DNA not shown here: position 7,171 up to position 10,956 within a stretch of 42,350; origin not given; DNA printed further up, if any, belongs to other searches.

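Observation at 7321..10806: Orphan giant VirB6/TrbL-like lipoprotein wedged between bamA and the hook gene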

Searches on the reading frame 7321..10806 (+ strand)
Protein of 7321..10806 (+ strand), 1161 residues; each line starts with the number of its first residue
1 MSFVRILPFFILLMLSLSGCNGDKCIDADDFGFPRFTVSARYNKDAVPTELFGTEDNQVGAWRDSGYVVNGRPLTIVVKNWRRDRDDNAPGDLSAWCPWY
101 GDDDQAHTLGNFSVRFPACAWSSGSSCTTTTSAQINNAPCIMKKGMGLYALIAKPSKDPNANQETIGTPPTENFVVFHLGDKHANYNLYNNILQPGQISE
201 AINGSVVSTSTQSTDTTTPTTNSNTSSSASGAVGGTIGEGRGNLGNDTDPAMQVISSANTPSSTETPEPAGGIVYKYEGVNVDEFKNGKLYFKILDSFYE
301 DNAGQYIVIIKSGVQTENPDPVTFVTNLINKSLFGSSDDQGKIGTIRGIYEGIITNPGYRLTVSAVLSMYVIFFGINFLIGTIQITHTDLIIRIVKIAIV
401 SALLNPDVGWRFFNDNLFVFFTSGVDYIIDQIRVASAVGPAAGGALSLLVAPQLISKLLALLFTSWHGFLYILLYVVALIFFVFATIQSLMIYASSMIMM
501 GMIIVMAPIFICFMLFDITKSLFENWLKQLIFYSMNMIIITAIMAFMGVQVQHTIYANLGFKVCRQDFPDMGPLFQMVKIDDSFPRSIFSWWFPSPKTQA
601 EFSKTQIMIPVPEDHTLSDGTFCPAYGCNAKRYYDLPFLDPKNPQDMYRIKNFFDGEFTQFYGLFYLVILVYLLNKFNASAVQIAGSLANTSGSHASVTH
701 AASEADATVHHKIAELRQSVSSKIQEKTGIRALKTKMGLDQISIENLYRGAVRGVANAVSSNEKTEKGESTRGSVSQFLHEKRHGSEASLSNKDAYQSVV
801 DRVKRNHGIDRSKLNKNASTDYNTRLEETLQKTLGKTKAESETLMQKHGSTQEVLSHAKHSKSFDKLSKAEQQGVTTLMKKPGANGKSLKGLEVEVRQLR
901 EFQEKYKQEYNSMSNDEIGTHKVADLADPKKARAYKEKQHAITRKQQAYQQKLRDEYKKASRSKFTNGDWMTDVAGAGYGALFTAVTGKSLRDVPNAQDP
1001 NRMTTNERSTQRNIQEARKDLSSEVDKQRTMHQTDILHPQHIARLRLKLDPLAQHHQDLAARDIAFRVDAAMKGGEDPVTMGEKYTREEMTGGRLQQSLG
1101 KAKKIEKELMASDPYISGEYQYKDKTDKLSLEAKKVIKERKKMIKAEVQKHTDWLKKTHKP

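Call 4: search_protein_families(library=pfam, proteins=[window:7321-10806:+], max_evalue=0.1)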
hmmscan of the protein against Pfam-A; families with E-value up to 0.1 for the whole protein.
window:7321-10806:+ (1161 aa): 3 families
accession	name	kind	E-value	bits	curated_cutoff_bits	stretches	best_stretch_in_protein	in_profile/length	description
PF04610.19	TrbL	-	2.5e-16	60.5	25.9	1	369-562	3-190/215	TrbL/VirB6 plasmid conjugal transfer protein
PF05979.17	DUF896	-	0.0004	20.6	24.2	1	934-967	10-43/64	Bacterial protein of unknown function (DUF896)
PF15731.11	MqsA_antitoxin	-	0.016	15.7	30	0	700-753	44-97/131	Antitoxin component of bacterial toxin-antitoxin system, MqsA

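Call 5: search_protein_families(library=ncbifam, proteins=[window:7321-10806:+], max_evalue=0.1)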
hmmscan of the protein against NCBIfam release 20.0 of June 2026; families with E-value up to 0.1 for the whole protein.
window:7321-10806:+ (1161 aa): 2 families
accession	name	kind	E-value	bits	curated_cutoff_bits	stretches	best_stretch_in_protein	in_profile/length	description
NF010426.0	PRK13852.1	equivalog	9.3e-06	25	206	1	363-547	39-218/295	type IV secretion system protein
NF046119.1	memb_SCO4225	subfamily_domain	0.083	12.9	33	0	458-533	2-72/94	SCO4225 family membrane protein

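Call 7: find_homologous_proteins(query=window:7321-10806:+)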
Query window:7321-10806:+ (1161 aa): 86 proteins with E <= 0.001 among 8000 candidates.
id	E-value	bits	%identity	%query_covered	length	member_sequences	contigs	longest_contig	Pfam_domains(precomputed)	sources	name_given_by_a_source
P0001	0.0e+0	2664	100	100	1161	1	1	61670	PF04610.20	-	-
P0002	0.0e+0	1203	51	79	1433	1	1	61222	PF04610.20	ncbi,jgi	jgi:type IV secretion system protein VirB6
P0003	3.0e-206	706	34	75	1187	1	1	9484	PF04610.20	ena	-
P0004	1.8e-204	700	37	76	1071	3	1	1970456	PF04610.20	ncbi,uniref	ncbi:type IV secretion system protein [Candidatus Tisiphia endosymbiont of Hybos culiciformis]|unire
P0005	8.5e-203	694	36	98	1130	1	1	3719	PF04610.20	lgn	-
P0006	2.4e-201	689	35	76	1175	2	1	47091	PF04610.20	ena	-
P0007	4.3e-199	682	34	77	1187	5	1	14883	PF04610.20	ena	-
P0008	4.6e-199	682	35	99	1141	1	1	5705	PF04610.20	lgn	-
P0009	2.1e-198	680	35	76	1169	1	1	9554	PF04610.20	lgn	-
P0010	3.1e-198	679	35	74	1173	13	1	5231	PF04610.20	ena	-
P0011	4.0e-198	679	31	98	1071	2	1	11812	PF04610.20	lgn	-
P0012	8.8e-197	674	36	76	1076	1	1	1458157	PF04610.20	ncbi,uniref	ncbi:type IV secretion system protein [Candidatus Tisiphia endosymbiont of Ptychoptera albimana]|uni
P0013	9.7e-197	674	34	74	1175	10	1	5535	PF04610.20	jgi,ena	-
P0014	8.1e-195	668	34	75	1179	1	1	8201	PF04610.20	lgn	-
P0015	9.1e-195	668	35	75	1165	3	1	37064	PF04610.20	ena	-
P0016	1.9e-194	666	35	76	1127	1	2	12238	PF04610.20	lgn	-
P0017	2.5e-193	663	34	74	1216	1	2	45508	PF04610.20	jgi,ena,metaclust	metaclust:\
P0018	5.5e-193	662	36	74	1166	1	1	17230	PF04610.20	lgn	-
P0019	1.4e-192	660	35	99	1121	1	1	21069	PF04610.20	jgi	jgi:type IV secretion system protein VirB6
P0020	2.6e-192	659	34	74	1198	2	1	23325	PF04610.20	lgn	-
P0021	8.7e-192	658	35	76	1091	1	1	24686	PF04610.20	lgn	-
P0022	3.0e-191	656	33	76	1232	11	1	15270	PF04610.20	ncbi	-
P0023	8.3e-191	654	31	98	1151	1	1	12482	PF04610.20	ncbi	-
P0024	4.0e-190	652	32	96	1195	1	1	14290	PF04610.20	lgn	-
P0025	2.7e-189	649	33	76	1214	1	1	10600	PF04610.20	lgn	-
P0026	3.6e-189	649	33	74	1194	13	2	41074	PF04610.20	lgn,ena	-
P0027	3.9e-189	649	34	76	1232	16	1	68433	PF04610.20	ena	-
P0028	5.1e-189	649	35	74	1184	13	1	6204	PF04610.20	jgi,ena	jgi:type IV secretion system protein VirB6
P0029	1.0e-188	648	35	74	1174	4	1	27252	PF04610.20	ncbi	-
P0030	1.3e-187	644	36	76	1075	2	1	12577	PF04610.20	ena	-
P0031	3.3e-187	643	33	74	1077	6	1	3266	PF04610.20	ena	-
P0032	6.7e-187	642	34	74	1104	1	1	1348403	PF04610.20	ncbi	-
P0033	7.4e-187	641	33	96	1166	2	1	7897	PF04610.20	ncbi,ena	-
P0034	1.2e-186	641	32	74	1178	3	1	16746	PF04610.20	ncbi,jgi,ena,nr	ncbi:type IV secretion system protein [Rickettsiaceae bacterium]|nr:type IV secretion system protein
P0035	3.2e-186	639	34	74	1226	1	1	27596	PF04610.20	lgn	-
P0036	7.0e-186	638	35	74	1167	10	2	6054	PF04610.20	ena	-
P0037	7.7e-186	638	33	74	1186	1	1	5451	PF04610.20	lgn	-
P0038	1.3e-185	637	33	74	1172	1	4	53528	PF04610.20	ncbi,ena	-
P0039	6.3e-185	635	36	76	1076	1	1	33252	PF04610.20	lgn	-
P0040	3.6e-184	632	34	69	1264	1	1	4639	PF04610.20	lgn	-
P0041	5.8e-184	632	32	75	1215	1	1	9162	PF04610.20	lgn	-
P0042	6.3e-184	632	35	74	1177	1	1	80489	PF04610.20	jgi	-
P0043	1.9e-183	630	33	76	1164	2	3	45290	PF04610.20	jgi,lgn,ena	-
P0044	2.5e-183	630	35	75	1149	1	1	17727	PF04610.20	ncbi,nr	ncbi:MAG: type IV secretion system protein [Rickettsia endosymbiont of Bryobia graminum]|nr:type IV 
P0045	6.1e-183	628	32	96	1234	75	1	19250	PF04610.20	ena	-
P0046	2.2e-182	627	33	98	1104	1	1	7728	PF04610.20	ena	-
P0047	5.9e-181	622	34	74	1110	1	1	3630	PF04610.20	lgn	-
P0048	8.8e-180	618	39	56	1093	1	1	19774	PF04610.20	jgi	jgi:type IV secretion system protein VirB6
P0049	1.1e-179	618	32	75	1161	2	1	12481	PF04610.20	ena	-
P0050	1.3e-179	617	34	76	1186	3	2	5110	PF04610.20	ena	-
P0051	3.4e-179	616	34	98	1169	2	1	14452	PF04610.20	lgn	-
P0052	6.2e-179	615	35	76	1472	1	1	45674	PF04610.20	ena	-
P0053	1.2e-177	611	35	76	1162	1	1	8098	PF04610.20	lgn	-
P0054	3.2e-176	606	32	75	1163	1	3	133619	PF04610.20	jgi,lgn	jgi:type IV secretion system protein VirB6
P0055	3.7e-175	603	33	76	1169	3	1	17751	PF04610.20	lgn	-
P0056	2.5e-171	590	32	98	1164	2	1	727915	PF04610.20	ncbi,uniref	ncbi:type IV secretion system protein [Rickettsia endosymbiont of Urophora cardui]|uniref:type IV se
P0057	1.2e-170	588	34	74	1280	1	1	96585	PF04610.20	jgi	jgi:type IV secretion system protein VirB6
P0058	1.9e-170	587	46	38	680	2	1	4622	PF04610.20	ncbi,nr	ncbi:MAG: type IV secretion system protein, partial [Rickettsiaceae bacterium]|nr:type IV secretion 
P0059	3.0e-170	586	32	74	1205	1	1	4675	PF04610.20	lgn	-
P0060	4.7e-169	582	32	74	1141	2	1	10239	PF04610.20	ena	-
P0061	5.4e-169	582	39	60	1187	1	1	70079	PF04610.20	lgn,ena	-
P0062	6.9e-166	572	46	38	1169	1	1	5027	PF04610.20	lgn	-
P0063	8.9e-165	568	36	56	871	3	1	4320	PF04610.20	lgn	-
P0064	1.5e-164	568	32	99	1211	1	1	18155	PF04610.20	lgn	-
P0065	3.3e-164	566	31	74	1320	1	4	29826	PF04610.20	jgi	jgi:type IV secretion system protein VirB6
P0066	7.3e-160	552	44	39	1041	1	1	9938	PF04610.20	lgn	-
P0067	4.3e-158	546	30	68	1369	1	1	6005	PF04610.20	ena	-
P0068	3.4e-152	527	29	68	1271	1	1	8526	PF04610.20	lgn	-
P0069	2.6e-140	487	38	58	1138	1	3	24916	PF04610.20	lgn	-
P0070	3.7e-139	483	38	59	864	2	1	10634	PF04610.20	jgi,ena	jgi:type IV secretion system protein VirB6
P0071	1.9e-138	481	38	60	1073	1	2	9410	PF04610.20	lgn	-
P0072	1.6e-137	478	34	49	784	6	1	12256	PF04610.20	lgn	-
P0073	4.9e-135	470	35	60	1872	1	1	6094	PF04610.20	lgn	-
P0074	2.3e-134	468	35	44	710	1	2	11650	PF04610.20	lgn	-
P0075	3.7e-128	447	32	84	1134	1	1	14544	PF04610.20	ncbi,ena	-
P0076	9.7e-128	446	38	40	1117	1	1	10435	PF04610.20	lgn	-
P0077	5.7e-124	433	38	30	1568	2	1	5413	PF04610.20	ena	-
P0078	3.6e-122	427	34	52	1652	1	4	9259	PF04610.20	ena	-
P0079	8.7e-122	426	30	60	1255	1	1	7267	PF04610.20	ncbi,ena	-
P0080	1.7e-120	422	28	98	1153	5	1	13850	PF04610.20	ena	-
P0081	6.8e-120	420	35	52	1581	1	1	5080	PF04610.20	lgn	-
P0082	4.4e-101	357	31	64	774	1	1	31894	PF04610.20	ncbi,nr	ncbi:MAG: type IV secretion system protein [Rickettsiaceae bacterium]|nr:type IV secretion system pr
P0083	6.2e-99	350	31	65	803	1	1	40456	PF04610.20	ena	-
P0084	4.0e-77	278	30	43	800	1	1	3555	PF04610.20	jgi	jgi:type IV secretion system protein VirB6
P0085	5.8e-51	191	25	73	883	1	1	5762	PF04610.20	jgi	jgi:type IV secretion system protein VirB6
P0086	8.7e-18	82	24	26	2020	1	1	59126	PF04610.20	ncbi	-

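Call 8: find_encoding_contigs(protein=P0001, flank=10000, max_places=4)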
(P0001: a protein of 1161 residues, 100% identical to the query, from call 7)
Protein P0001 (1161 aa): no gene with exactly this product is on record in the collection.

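Call 9: find_encoding_contigs(protein=P0002, flank=10000, max_places=4)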
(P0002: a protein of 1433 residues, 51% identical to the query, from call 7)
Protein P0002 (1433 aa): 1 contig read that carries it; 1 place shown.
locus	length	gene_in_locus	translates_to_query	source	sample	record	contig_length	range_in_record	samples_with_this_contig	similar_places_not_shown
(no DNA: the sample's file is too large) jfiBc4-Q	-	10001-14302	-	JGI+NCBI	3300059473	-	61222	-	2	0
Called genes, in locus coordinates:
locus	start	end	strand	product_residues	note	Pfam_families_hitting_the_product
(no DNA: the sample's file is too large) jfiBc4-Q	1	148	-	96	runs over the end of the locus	PF03840:SecG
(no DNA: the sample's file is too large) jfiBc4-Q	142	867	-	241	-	PF00121:TIM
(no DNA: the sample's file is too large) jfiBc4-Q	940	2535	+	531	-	PF13623:SurA_N_2, PF13624:SurA_N_3, PF13145:Rotamase_2 (faint)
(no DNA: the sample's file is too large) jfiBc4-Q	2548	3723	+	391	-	PF00108:Thiolase_N, PF02803:Thiolase_C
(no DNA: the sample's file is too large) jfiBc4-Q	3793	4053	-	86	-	-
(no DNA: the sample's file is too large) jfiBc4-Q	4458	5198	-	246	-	PF01259:SAICAR_synt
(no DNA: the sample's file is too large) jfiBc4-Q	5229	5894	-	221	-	PF01728:FtsJ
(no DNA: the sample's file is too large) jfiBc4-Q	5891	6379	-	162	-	PF01029:NusB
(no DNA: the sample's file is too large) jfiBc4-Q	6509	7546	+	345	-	PF02163:Peptidase_M50, PF13180:PDZ_2, PF00595:PDZ (weak), PF17820:PDZ_6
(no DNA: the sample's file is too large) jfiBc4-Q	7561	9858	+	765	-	PF08478:POTRA_1 (faint), PF07244:POTRA, PF01103:Omp85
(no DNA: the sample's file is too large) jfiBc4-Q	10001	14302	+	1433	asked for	PF04610:TrbL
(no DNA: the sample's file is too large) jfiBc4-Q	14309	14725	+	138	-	PF02050:FliJ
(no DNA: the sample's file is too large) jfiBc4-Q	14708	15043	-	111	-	PF00486:Trans_reg_C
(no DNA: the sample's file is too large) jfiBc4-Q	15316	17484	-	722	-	PF13491:FtsK_4TM, PF17854:FtsK_alpha, PF01580:FtsK_SpoIIIE, PF09397:FtsK_gamma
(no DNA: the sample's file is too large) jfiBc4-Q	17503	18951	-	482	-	PF00072:Response_reg, PF00158:Sigma54_activat, PF14532:Sigma54_activ_2, PF25601:AAA_lid_14, PF02954:HTH_8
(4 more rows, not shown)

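Call 10: find_encoding_contigs(protein=P0004, flank=10000, max_places=2)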
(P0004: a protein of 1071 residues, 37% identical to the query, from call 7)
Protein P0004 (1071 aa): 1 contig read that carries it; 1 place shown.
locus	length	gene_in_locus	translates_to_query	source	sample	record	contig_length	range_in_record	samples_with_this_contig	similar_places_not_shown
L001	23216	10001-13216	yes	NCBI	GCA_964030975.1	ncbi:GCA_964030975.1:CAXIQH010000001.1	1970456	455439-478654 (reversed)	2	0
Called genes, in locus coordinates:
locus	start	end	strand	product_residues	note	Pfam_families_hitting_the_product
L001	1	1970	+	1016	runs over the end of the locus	PF04610:TrbL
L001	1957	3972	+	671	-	-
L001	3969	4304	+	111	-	-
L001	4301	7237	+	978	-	PF04610:TrbL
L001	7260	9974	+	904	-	PF04610:TrbL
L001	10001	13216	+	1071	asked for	PF04610:TrbL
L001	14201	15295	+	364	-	PF25967:RND-MFP_C (faint), PF25917:BSH_RND, PF25973:BSH_CzcB (weak), PF25989:YknX_C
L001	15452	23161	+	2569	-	-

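Call 11: find_encoding_contigs(protein=P0056, flank=10000, max_places=2)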
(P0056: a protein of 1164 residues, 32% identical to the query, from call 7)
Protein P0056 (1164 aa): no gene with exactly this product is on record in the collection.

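Call 12: find_related_loci(query=window:7321-10806:+, collection=genome_contigs, flank=10000)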
Query window:7321-10806:+ (1161 aa) in genome_contigs; peptide patterns used: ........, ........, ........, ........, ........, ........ (x = any residue, [..] = any of these).
29 stretches matched a pattern, but none encodes a relative of the query by tblastn (E <= 1e-3).
